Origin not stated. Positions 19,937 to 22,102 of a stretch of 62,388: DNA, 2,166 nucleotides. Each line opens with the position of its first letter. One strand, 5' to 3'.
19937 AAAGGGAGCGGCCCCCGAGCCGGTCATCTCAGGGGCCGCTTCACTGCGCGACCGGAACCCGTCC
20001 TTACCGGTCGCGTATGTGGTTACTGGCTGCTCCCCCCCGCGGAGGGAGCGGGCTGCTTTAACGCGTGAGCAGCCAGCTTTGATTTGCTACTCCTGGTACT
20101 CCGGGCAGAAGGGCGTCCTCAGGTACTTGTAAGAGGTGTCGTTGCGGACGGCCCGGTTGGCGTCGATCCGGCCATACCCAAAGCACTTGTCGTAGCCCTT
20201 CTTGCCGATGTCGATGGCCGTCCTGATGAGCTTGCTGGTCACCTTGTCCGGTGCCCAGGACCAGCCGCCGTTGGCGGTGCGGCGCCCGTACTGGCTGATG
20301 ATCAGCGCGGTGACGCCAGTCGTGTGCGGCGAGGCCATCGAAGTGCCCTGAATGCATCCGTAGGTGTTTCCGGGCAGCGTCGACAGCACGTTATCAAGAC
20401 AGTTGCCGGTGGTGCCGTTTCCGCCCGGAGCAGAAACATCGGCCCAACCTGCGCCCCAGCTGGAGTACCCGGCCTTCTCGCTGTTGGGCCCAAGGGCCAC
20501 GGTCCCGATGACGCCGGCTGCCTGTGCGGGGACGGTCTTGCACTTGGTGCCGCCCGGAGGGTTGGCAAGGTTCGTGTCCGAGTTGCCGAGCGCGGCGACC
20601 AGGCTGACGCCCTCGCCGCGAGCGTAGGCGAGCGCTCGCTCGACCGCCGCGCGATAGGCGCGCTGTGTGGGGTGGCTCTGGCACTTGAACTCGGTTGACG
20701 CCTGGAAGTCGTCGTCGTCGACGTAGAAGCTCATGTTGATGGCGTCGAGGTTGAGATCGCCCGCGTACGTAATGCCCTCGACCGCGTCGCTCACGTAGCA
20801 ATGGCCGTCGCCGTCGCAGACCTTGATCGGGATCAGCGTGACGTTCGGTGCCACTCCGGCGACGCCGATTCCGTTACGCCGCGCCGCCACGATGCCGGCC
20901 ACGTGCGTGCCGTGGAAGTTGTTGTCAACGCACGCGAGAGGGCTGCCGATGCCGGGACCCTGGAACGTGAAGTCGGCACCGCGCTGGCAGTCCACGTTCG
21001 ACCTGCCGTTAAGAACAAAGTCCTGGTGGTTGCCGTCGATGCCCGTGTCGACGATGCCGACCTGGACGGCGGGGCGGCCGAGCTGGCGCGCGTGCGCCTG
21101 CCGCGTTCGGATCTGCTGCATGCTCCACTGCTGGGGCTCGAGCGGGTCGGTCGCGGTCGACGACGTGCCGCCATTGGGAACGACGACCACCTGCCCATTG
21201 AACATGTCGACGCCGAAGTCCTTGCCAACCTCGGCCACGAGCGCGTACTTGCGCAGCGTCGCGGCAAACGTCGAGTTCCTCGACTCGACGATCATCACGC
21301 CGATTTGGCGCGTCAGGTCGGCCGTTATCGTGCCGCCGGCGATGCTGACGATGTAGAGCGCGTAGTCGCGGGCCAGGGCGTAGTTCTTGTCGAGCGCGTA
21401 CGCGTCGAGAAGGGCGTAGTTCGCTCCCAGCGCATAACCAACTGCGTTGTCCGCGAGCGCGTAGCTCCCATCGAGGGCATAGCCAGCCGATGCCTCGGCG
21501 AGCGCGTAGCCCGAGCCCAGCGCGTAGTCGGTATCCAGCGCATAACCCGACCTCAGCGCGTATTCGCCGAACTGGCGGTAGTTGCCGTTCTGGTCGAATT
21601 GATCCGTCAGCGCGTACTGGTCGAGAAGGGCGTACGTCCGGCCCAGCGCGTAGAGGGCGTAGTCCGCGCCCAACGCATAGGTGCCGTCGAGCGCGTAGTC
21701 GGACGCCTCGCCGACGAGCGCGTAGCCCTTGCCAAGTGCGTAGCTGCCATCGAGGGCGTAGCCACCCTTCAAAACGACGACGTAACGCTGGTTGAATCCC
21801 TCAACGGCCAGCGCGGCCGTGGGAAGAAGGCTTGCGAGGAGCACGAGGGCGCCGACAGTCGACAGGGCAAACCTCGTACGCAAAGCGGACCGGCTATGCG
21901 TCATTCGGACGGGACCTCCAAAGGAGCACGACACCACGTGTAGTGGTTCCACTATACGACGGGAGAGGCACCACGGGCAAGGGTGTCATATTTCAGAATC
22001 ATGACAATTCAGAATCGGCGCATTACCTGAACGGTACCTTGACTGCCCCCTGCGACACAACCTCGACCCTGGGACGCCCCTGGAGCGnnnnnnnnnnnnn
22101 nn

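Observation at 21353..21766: S8 protease propeptide interrupted by 20 tandem Tyr-Ala-Leu modules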

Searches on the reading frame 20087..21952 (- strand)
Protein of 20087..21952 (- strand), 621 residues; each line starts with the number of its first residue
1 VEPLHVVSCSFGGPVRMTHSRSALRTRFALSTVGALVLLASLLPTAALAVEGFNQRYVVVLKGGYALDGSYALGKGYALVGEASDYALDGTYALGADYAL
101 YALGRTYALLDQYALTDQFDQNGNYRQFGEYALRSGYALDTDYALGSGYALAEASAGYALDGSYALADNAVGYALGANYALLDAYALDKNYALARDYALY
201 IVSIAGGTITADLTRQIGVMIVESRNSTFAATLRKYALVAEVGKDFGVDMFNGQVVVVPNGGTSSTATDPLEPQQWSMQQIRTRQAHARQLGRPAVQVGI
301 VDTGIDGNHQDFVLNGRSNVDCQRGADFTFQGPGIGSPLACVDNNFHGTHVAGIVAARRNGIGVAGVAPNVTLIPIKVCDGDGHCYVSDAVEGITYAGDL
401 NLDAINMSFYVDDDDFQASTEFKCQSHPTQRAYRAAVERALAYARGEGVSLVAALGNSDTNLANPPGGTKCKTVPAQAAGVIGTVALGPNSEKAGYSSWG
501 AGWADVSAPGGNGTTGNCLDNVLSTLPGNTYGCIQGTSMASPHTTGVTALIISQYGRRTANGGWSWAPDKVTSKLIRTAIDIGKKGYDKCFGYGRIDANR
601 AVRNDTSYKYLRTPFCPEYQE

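Call 3: search_protein_families(library=pfam, proteins=[window:20087-21952:-], max_evalue=1)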
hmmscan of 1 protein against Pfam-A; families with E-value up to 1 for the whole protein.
window:20087-21952:- (621 aa): 1 family
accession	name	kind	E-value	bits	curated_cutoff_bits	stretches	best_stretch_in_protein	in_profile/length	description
PF00082.27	Peptidase_S8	-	1.6e-45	156.1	21.8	1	296-594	4-288/288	Subtilase family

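Call 4: search_protein_families(library=ncbifam, proteins=[window:20087-21952:-], max_evalue=1)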
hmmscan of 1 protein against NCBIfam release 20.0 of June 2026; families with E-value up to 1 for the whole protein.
window:20087-21952:- (621 aa): 8 families
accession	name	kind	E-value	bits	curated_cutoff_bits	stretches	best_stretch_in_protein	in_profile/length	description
TIGR03921.1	T7SS_mycosin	equivalog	1.4e-37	129.6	278.75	1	284-605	4-288/353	type VII secretion-associated serine protease mycosin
NF033595.1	denti_PrtP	equivalog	7e-21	74.5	300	2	468-602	377-502/606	dentilisin complex serine proteinase subunit PrtP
NF051851.1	AtpSerPepEprS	equivalog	1.4e-15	56.4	1700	2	274-372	47-143/988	autotransporter serine peptidase EprS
TIGR03895.1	protease_PatA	subfamily_domain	1.1e-09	37.6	421.05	1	347-585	1-206/606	PatA/PatG family cyanobactin maturation protease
NF040809.1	germ_prot_CspBA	exception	2.1e-09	35.6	1250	1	473-599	397-519/1099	bifunctional germination protease/germinant receptor pseudoprotease CspBA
NF049966.1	QH_SP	equivalog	0.00011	21.7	165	1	297-414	1-100/219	subtilisin-like serine protease QhpE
NF040553.1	SGO_0316_fam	subfamily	0.00051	17.8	1400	2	502-553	667-709/1486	SGO_0316/SGO_0317 family LPXTG-anchored serine peptidase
NF040808.2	CspC_non_triad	exception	0.04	12.3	675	0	521-579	467-525/556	bile acid germinant receptor pseudoprotease CspC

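Call 7: find_homologous_proteins(query=window:20090-21904:-, max_evalue=1e-10)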
Query seq(605 aa) (605 aa): 2552 proteins with E <= 1e-10 among 8000 candidates; the best 120 are listed.
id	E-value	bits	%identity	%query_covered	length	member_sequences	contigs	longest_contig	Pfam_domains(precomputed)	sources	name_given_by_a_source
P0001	0.0e+0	1363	100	100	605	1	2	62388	PF00082.28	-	-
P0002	0.0e+0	1089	79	100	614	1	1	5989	PF00082.28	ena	-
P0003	0.0e+0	1061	78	100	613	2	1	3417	PF00082.28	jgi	-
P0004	1.3e-288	977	74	99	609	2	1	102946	PF00082.28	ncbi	ncbi:MAG: S8 family serine peptidase [Chloroflexota bacterium]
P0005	2.4e-288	976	73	100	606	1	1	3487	PF00082.28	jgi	jgi:subtilisin family serine protease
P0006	5.1e-283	959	72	100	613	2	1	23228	PF00082.28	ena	-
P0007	2.2e-282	957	72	100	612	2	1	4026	PF00082.28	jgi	jgi:subtilisin family serine protease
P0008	9.9e-280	948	72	100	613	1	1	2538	PF00082.28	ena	-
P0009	6.8e-275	932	72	100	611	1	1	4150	PF00082.28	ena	-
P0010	1.1e-274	931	71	100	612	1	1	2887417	PF00082.28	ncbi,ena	-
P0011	4.4e-274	929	70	100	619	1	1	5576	PF00082.28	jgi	jgi:hypothetical protein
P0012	4.9e-273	926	70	100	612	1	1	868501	PF00082.28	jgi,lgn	jgi:hypothetical protein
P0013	5.7e-273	926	70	100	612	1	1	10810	PF00082.28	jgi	jgi:hypothetical protein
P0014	1.7e-270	917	71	95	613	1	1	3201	PF00082.28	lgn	-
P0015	5.6e-270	916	70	100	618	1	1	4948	PF00082.28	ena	-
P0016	2.1e-267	907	69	100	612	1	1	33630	PF00082.28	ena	-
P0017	7.5e-267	905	75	89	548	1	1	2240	PF00082.28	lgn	-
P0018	1.0e-266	905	68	100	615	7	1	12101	PF00082.28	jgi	jgi:hypothetical protein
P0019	4.5e-266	903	69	100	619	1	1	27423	PF00082.28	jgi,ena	-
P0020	6.7e-266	902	68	100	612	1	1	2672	PF00082.28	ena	-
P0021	9.8e-266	902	70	97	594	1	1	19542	PF00082.28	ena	-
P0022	8.2e-265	899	69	100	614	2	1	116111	PF00082.28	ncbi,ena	-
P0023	1.3e-264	898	70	96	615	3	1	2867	PF00082.28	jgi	-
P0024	2.5e-263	894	70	93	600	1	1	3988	PF00082.28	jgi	jgi:subtilisin family serine protease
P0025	5.0e-263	893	67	100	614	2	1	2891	PF00082.28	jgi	jgi:hypothetical protein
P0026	7.3e-263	892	69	99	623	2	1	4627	PF00082.28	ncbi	ncbi:MAG TPA: S8 family serine peptidase [Candidatus Limnocylindrales bacterium]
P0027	2.8e-262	890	68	100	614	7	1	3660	PF00082.28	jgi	-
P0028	3.4e-262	890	70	95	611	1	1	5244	PF00082.28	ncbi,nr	ncbi:MAG TPA: S8 family serine peptidase [Candidatus Limnocylindria bacterium]|nr:S8 family serine p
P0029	1.7e-260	884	68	100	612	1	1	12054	PF00082.28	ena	-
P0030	2.3e-260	884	67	99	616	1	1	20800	PF00082.28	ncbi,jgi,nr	ncbi:MAG: lantibiotic leader peptide-processing serine protease [Chloroflexota bacterium]|jgi:hypoth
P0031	3.1e-260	884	70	94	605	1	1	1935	PF00082.28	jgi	jgi:subtilisin family serine protease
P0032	3.5e-259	880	68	99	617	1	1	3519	PF00082.28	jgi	jgi:subtilisin family serine protease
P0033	5.8e-259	879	67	100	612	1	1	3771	PF00082.28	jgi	jgi:subtilisin family serine protease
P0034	6.6e-259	879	68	100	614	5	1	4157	PF00082.28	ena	-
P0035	7.7e-259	879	67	97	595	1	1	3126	PF00082.28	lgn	-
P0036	8.2e-259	879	68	100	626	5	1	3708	PF00082.28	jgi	jgi:subtilisin family serine protease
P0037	3.0e-258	877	69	99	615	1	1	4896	PF00082.28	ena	-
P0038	3.1e-257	874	66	100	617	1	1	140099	PF00082.28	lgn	-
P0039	1.9e-255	868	68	99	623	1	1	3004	PF00082.28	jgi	jgi:hypothetical protein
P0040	6.1e-255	866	67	100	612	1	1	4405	PF00082.28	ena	-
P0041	2.6e-254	864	67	100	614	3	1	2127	PF00082.28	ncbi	-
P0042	3.0e-252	857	66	99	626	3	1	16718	PF00082.28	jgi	jgi:subtilisin family serine protease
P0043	2.4e-249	848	67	93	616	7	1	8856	PF00082.28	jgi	jgi:subtilisin family serine protease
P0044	2.9e-249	847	64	99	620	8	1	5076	PF00082.28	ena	-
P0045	4.8e-245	833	68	93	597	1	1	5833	PF00082.28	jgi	jgi:subtilisin family serine protease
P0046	1.8e-242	825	64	99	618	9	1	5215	PF00082.28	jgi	-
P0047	3.1e-241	821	63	98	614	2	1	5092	PF00082.28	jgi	jgi:subtilisin family serine protease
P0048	3.8e-241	820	66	99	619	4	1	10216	PF00082.28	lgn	-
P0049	5.7e-240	817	66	95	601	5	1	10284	PF00082.28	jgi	jgi:hypothetical protein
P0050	4.6e-239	814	65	98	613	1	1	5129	PF00082.28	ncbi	ncbi:MAG: S8 family serine peptidase [Chloroflexota bacterium]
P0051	2.3e-238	811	62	100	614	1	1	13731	PF00082.28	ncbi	-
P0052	6.4e-237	807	63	99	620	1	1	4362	PF00082.28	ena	-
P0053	1.6e-236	805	63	99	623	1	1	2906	PF00082.28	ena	-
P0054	6.4e-236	803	63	99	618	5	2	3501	PF00082.28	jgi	jgi:subtilisin family serine protease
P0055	3.7e-234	797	64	97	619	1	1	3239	PF00082.28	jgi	jgi:subtilisin family serine protease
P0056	5.3e-234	797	65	92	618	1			PF00082.28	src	-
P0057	4.6e-233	794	63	100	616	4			PF00082.28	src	-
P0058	2.3e-231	788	65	97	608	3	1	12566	PF00082.28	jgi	jgi:hypothetical protein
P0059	4.9e-230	784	61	99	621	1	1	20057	PF00082.28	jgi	jgi:hypothetical protein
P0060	2.4e-229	781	63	94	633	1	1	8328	PF00082.28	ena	-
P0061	1.1e-228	779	62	100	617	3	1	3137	PF00082.28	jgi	-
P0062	7.6e-227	773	62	100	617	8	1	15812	PF00082.28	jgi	jgi:subtilisin family serine protease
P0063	4.9e-223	761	61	99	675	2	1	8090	PF00082.28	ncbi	-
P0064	8.7e-219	747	60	96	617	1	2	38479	PF00082.28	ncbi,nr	ncbi:MAG: S8 family serine peptidase [Chloroflexota bacterium]|nr:S8 family serine peptidase [Chloro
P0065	2.0e-217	742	62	95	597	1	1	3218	PF00082.28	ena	-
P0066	3.8e-215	735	59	99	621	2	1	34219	PF00082.28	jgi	jgi:hypothetical protein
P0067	1.1e-213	730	60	94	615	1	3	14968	PF00082.28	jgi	jgi:hypothetical protein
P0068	4.6e-212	724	59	100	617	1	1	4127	PF00082.28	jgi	jgi:lantibiotic leader peptide-processing serine protease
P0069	9.2e-212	723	59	96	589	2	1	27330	PF00082.28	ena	-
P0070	2.2e-211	722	60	94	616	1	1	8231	PF00082.28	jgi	jgi:lantibiotic leader peptide-processing serine protease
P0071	1.5e-209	716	60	94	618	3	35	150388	PF00082.28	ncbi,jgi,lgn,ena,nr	ncbi:MAG TPA: S8 family serine peptidase [Candidatus Limnocylindrales bacterium]|jgi:hypothetical pr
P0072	1.0e-208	713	58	99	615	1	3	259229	PF00082.28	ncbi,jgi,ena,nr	ncbi:MAG TPA: S8 family serine peptidase [Candidatus Limnocylindrales bacterium]|nr:S8 family serine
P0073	1.2e-207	710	57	100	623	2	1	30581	PF00082.28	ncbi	ncbi:hypothetical protein BH23CHL7_BH23CHL7_21170 [soil metagenome]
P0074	3.7e-206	705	58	95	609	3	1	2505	PF00082.28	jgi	jgi:subtilisin family serine protease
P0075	7.6e-205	701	56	100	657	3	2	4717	PF00082.28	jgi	jgi:hypothetical protein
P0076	4.2e-203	695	56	100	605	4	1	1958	PF00082.28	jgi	jgi:subtilisin family serine protease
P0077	6.1e-202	691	56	100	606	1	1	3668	PF00082.28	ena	-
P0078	3.7e-200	685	56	95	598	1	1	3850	PF00082.28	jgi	jgi:subtilisin family serine protease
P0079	2.6e-199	682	59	98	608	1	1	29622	PF00082.28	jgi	jgi:subtilisin family serine protease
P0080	2.1e-198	679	58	99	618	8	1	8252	PF00082.28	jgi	jgi:subtilisin family serine protease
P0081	8.2e-197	674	58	97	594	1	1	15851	PF00082.28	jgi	jgi:hypothetical protein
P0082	5.6e-196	671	57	99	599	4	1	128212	PF00082.28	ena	-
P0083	1.2e-194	667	57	93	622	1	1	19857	PF00082.28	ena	-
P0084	6.8e-193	661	56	100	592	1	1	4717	PF00082.28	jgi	jgi:hypothetical protein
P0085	7.2e-192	658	56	100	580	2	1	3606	PF00082.28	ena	-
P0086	8.5e-192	658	55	96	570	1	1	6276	PF00082.28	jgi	jgi:hypothetical protein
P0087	1.7e-188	647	54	100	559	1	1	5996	PF00082.28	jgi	jgi:subtilisin family serine protease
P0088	1.0e-185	637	72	67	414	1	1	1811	PF00082.28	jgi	jgi:hypothetical protein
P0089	3.0e-185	636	58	94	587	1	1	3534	PF00082.28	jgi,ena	-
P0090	3.2e-184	633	55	96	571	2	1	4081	PF00082.28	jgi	jgi:subtilisin family serine protease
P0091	2.6e-183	629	55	96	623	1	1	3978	PF00082.28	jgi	-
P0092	4.0e-182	626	72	68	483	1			PF00082.28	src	-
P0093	6.7e-182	625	70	66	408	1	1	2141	PF00082.28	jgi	jgi:subtilisin family serine protease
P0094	4.2e-173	596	71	63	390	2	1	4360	PF00082.28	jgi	jgi:subtilisin family serine protease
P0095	1.2e-167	578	59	74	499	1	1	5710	PF00082.28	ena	-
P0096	1.7e-166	574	58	77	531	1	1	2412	PF00082.28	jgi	jgi:subtilisin family serine protease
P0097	2.7e-165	570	58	77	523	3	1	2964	PF00082.28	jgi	jgi:subtilisin family serine protease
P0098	8.3e-165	568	59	77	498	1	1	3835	PF00082.28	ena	-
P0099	1.7e-163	564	59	72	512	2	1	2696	PF00082.28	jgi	jgi:subtilisin family serine protease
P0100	6.5e-163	562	57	78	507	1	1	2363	PF00082.28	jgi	jgi:subtilisin family serine protease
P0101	4.2e-162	559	57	80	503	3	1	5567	PF00082.28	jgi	jgi:subtilisin family serine protease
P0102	5.2e-162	559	58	77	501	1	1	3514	PF00082.28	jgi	jgi:subtilisin family serine protease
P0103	5.7e-162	559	59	73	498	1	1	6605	PF00082.28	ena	-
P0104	6.2e-162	559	56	82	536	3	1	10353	PF00082.28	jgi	jgi:subtilisin family serine protease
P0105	7.7e-162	559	59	79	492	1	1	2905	PF00082.28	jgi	jgi:hypothetical protein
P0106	9.1e-162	558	58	74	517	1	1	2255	PF00082.28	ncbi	-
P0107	1.5e-161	558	60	72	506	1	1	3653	PF00082.28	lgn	-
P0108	4.1e-161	556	58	73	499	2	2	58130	PF00082.28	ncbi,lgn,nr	ncbi:MAG: S8 family serine peptidase [Chloroflexi bacterium]|nr:S8 family serine peptidase [Chlorofl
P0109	4.2e-161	556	56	81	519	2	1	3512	PF00082.28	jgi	jgi:lantibiotic leader peptide-processing serine protease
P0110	4.2e-161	556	57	77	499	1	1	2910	PF00082.28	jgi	jgi:subtilisin family serine protease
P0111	4.6e-161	556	59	73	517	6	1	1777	PF00082.28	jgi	jgi:subtilisin family serine protease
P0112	4.7e-161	556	56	77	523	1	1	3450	PF00082.28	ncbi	-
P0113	7.2e-161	555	55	83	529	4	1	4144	PF00082.28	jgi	-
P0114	1.4e-160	554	55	81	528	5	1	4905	PF00082.28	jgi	jgi:subtilisin family serine protease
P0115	1.4e-160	554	60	72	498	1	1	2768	PF00082.28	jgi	jgi:subtilisin family serine protease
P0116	1.6e-160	554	56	81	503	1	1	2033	PF00082.28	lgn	-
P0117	2.3e-160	554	61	72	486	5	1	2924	PF00082.28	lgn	-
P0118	3.5e-160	553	59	77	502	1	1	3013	PF00082.28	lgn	-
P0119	3.6e-160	553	56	80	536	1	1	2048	PF00082.28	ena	-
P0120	5.8e-160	552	59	73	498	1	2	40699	PF00082.28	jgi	jgi:subtilisin family serine protease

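Call 10: find_encoding_contigs(protein=P0001, flank=10000, max_places=3)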
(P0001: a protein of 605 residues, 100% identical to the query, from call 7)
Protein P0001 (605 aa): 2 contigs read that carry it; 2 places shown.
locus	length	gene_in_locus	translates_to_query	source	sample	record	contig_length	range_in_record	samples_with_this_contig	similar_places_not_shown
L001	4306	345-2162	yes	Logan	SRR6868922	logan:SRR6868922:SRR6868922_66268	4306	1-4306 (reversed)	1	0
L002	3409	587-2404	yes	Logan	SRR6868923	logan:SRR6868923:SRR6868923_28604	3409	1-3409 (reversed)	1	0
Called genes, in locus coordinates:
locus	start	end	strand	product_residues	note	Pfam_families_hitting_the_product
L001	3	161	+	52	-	?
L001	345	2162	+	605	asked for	PF00082:Peptidase_S8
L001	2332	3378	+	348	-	PF02625:XdhC_CoxI, PF13478:XdhC_C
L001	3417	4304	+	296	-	?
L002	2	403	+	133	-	?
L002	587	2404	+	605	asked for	PF00082:Peptidase_S8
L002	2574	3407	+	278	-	?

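Call 11: find_encoding_contigs(protein=P0010, flank=10000, max_places=3)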
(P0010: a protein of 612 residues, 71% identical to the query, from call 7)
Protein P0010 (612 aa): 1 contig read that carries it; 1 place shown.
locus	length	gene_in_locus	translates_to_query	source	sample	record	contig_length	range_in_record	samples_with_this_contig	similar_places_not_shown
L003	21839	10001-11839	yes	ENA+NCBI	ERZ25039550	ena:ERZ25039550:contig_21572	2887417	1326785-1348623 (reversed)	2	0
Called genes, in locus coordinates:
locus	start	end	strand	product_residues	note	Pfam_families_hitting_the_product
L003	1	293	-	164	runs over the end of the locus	-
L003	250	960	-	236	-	PF03190:Thioredox_DsbH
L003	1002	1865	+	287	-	PF01978:TrmB, PF24217:DUF7436 (faint)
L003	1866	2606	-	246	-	PF00005:ABC_tran, PF13304:AAA_21 (faint)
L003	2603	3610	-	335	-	PF00005:ABC_tran, PF02463:SMC_N (faint), PF13304:AAA_21 (faint)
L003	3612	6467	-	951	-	PF02687:FtsX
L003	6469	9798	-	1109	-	PF02687:FtsX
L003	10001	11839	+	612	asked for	PF00082:Peptidase_S8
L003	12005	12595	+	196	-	PF12804:NTP_transf_3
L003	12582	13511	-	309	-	PF01014:Uricase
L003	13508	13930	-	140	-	PF09349:OHCU_decarbox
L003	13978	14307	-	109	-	PF11974:bMG3 (weak), PF00576:Transthyretin, PF13620:CarboxypepD_reg (weak)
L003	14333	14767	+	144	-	PF12903:DUF3830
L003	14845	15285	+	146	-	PF00583:Acetyltransf_1, PF13673:Acetyltransf_10 (weak), PF13508:Acetyltransf_7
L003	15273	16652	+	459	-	PF01979:Amidohydro_1, PF07969:Amidohydro_3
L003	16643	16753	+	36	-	-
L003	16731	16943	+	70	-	PF02604:PhdYeFM_antitox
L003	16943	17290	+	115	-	-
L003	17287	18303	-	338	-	PF25191:DUF7832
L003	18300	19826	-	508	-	PF20656:MS_N, PF01274:MS_TIM-barrel, PF20659:MS_C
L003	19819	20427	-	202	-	PF28474:DUF8412, PF13376:OmdA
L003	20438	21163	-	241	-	-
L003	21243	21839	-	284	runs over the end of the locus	PF00941:FAD_binding_5, PF03450:CO_deh_flav_C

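Call 12: find_encoding_contigs(protein=P0072, flank=8000, max_places=2)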
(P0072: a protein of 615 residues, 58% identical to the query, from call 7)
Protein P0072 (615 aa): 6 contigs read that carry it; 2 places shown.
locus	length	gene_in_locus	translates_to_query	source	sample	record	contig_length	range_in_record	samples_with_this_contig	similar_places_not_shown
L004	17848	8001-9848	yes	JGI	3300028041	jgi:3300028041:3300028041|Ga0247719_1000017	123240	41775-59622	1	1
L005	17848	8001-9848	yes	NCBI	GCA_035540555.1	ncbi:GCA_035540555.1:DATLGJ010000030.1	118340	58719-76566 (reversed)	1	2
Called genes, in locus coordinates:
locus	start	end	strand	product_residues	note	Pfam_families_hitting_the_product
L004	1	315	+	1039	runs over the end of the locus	PF13191:AAA_16, PF13424:TPR_12 (faint), PF00196:GerE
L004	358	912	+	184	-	-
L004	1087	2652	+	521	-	PF03816:LytR_cpsA_psr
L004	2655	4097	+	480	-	PF03816:LytR_cpsA_psr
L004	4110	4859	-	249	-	PF00702:Hydrolase, PF12710:HAD (weak), PF13419:HAD_2, PF13242:Hydrolase_like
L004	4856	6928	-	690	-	PF03190:Thioredox_DsbH, PF13899:Thioredoxin_7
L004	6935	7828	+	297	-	PF01978:TrmB, PF24217:DUF7436 (faint)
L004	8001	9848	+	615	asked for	PF00082:Peptidase_S8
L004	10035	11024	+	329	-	PF02625:XdhC_CoxI, PF13478:XdhC_C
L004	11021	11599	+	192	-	PF01128:IspD, PF12804:NTP_transf_3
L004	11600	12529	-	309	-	PF01014:Uricase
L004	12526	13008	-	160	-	PF09349:OHCU_decarbox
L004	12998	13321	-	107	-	PF00576:Transthyretin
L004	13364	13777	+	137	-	PF12903:DUF3830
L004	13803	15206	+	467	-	PF01979:Amidohydro_1, PF12890:DHOase (weak), PF07969:Amidohydro_3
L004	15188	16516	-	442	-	PF01274:MS_TIM-barrel, PF20659:MS_C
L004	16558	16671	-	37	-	PF20656:MS_N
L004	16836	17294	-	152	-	PF02311:AraC_binding (weak), PF07883:Cupin_2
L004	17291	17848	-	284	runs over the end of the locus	PF00941:FAD_binding_5, PF03450:CO_deh_flav_C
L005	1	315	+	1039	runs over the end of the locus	PF13191:AAA_16, PF13424:TPR_12 (faint), PF00196:GerE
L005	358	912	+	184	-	-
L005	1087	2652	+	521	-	PF03816:LytR_cpsA_psr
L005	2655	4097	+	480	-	PF03816:LytR_cpsA_psr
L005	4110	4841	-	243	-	PF00702:Hydrolase, PF12710:HAD (weak), PF13419:HAD_2, PF13242:Hydrolase_like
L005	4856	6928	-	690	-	PF03190:Thioredox_DsbH, PF13899:Thioredoxin_7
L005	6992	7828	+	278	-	PF01978:TrmB, PF24217:DUF7436 (weak)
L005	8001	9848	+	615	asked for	PF00082:Peptidase_S8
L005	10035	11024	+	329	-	PF02625:XdhC_CoxI, PF13478:XdhC_C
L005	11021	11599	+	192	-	PF01128:IspD, PF12804:NTP_transf_3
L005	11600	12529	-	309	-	PF01014:Uricase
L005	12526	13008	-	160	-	PF09349:OHCU_decarbox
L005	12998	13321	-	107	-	PF00576:Transthyretin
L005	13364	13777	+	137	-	PF12903:DUF3830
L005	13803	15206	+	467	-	PF01979:Amidohydro_1, PF12890:DHOase (weak), PF07969:Amidohydro_3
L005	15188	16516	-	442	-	PF01274:MS_TIM-barrel, PF20659:MS_C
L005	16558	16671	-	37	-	PF20656:MS_N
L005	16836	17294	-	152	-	PF02311:AraC_binding (weak), PF07883:Cupin_2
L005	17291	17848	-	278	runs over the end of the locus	PF00941:FAD_binding_5, PF03450:CO_deh_flav_C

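Call 13: find_encoding_contigs(protein=P0108, flank=8000, max_places=2)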
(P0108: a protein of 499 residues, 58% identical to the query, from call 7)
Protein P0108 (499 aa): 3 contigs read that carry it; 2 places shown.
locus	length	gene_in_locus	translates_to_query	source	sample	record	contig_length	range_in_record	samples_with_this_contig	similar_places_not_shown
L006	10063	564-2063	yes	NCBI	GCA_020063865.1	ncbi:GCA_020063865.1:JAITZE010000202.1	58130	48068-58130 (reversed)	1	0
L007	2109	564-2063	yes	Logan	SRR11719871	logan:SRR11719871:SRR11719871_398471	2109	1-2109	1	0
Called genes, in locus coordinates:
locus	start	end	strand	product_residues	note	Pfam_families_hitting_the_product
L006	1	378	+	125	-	?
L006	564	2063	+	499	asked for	PF00082:Peptidase_S8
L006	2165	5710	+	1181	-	PF22352:K319L-like_PKD (weak), PF00082:Peptidase_S8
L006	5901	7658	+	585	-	-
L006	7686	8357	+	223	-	-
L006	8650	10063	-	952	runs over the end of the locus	PF13298:LigD_N, PF01068:DNA_ligase_A_M, PF04679:DNA_ligase_A_C, PF21686:LigD_Prim-Pol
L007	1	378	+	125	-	?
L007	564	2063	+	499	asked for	PF00082:Peptidase_S8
